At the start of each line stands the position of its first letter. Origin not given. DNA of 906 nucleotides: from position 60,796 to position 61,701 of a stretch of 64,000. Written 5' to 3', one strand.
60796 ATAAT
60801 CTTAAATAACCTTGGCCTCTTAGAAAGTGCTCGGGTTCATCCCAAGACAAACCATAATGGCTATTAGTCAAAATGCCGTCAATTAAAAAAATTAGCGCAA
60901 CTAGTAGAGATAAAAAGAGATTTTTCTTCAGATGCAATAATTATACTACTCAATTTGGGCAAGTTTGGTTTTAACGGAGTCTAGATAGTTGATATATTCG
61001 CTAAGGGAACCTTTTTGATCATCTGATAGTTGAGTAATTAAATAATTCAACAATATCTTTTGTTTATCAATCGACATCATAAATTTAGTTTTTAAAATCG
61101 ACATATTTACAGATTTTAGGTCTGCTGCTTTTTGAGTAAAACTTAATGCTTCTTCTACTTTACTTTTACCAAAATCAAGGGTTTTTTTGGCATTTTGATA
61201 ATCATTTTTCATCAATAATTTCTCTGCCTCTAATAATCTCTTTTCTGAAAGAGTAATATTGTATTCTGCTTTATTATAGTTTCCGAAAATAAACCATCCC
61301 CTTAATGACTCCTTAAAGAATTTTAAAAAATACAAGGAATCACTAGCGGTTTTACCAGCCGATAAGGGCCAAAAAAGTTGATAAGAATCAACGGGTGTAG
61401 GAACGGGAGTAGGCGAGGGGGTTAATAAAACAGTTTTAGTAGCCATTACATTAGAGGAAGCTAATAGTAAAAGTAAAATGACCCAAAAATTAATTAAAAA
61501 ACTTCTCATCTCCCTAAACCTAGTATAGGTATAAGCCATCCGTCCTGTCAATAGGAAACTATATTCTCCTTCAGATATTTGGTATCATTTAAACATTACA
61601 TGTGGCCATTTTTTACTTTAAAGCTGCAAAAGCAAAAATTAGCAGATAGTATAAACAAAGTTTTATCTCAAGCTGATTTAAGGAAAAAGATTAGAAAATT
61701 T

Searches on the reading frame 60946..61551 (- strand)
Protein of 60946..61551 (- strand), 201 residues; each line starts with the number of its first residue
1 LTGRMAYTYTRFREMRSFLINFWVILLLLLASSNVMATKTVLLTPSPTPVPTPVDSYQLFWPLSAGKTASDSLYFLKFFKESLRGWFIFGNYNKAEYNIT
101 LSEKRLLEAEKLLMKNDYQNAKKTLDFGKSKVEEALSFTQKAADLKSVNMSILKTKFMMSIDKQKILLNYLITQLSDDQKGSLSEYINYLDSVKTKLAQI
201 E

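Call 11: search_protein_families(library=pfam, proteins=[window:60946-61551:-], max_evalue=0.01)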
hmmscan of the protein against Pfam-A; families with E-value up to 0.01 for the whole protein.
window:60946-61551:- (201 aa): 1 family
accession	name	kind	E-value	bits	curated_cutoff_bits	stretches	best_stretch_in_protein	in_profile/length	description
PF18915.5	DUF5667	-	3.5e-10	40.6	27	1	70-146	5-82/99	Domain of unknown function (DUF5667)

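Call 56: search_protein_families(library=ncbifam, proteins=[window:60946-61551:-], max_evalue=0.00001)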
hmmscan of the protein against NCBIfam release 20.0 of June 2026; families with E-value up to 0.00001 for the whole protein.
window:60946-61551:- (201 aa): 0 families
